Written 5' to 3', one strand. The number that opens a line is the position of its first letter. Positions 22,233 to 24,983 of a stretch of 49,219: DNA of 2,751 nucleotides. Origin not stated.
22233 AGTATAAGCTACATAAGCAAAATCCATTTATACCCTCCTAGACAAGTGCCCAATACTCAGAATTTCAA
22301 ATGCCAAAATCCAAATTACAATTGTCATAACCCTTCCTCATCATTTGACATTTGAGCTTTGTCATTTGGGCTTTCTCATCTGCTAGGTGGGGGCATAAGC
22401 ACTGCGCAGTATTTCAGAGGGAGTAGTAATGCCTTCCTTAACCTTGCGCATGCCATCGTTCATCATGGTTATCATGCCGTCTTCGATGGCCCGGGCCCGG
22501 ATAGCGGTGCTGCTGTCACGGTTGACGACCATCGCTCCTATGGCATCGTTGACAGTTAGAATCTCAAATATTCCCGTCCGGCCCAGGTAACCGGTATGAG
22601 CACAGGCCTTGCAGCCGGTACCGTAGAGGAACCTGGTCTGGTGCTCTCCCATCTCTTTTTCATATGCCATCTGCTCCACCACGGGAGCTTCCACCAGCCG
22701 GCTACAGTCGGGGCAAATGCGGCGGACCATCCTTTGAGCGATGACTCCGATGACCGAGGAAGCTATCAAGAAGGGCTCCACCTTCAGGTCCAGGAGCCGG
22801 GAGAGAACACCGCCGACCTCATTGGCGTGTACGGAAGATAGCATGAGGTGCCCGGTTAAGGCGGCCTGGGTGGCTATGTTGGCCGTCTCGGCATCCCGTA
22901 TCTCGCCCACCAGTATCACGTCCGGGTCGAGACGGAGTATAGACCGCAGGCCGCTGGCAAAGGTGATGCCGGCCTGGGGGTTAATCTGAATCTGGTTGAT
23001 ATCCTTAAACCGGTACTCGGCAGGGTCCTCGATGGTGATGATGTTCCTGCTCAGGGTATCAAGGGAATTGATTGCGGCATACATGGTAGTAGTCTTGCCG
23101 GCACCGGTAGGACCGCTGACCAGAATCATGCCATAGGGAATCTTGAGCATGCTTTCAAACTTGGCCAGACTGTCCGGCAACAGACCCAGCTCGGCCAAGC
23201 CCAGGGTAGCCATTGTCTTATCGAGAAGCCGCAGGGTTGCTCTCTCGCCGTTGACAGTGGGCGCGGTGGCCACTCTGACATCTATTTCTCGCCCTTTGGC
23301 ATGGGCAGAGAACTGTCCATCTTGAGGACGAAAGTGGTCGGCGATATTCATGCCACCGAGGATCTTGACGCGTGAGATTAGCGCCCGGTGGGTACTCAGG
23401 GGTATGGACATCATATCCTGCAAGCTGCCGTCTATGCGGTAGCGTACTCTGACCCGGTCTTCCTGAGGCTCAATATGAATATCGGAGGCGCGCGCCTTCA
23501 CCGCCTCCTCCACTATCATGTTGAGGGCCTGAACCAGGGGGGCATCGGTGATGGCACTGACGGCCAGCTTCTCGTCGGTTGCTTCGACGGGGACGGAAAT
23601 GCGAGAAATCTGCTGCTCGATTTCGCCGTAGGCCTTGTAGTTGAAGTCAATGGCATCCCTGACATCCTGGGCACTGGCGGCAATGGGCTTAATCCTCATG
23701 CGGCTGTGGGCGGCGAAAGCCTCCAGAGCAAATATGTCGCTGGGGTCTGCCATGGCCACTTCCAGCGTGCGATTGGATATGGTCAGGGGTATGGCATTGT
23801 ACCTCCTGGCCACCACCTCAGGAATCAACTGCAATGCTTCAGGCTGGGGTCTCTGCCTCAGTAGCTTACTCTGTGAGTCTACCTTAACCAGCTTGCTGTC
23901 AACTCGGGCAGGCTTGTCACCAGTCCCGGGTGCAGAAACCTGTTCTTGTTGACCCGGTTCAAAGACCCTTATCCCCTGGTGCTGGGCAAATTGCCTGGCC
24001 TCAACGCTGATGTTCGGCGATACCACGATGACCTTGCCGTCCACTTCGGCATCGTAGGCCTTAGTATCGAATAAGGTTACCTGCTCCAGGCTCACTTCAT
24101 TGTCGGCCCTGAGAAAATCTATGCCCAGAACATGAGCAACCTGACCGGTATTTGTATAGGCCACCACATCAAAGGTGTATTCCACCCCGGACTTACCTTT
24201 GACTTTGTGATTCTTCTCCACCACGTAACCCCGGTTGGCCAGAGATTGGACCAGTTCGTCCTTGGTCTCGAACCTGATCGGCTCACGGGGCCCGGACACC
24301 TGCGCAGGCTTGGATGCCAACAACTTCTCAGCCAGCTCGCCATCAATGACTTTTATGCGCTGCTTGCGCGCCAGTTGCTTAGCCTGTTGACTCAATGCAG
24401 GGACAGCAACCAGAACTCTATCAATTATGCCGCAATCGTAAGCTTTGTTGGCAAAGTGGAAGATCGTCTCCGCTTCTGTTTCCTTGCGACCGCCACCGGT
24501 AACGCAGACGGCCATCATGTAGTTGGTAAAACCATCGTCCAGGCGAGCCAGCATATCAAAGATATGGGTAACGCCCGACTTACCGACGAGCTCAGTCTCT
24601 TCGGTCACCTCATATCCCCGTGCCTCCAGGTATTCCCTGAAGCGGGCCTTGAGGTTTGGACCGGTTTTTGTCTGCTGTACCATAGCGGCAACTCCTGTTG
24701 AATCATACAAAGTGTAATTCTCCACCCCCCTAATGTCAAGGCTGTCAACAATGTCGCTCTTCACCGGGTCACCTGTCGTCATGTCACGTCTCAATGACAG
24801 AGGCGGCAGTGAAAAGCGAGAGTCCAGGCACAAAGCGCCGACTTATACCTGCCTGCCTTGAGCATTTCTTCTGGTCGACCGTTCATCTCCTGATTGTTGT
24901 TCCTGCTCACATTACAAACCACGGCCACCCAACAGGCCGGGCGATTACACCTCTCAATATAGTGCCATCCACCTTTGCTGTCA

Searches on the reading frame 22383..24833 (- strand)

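Call 7: search_protein_families(library=pfam, proteins=[window:22383-24833:-])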
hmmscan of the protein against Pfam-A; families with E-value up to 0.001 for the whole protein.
window:22383-24833:- (816 aa): 4 families
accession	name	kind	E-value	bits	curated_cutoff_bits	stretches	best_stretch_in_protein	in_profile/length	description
PF00437.27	T2SSE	-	2.2e-124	415.3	24.9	1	429-810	4-370/370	Type II/IV secretion system protein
PF05157.20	MshEN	-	1.1e-15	57.9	23.1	1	327-399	11-84/90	MshEN domain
PF04471.18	Mrr_cat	-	2.5e-06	28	21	0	61-166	9-109/115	Restriction endonuclease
PF22722.2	NA-iREase1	-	5e-05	23.7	27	0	62-162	2-98/106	NACHT-associated inactive Restriction Endonuclease 1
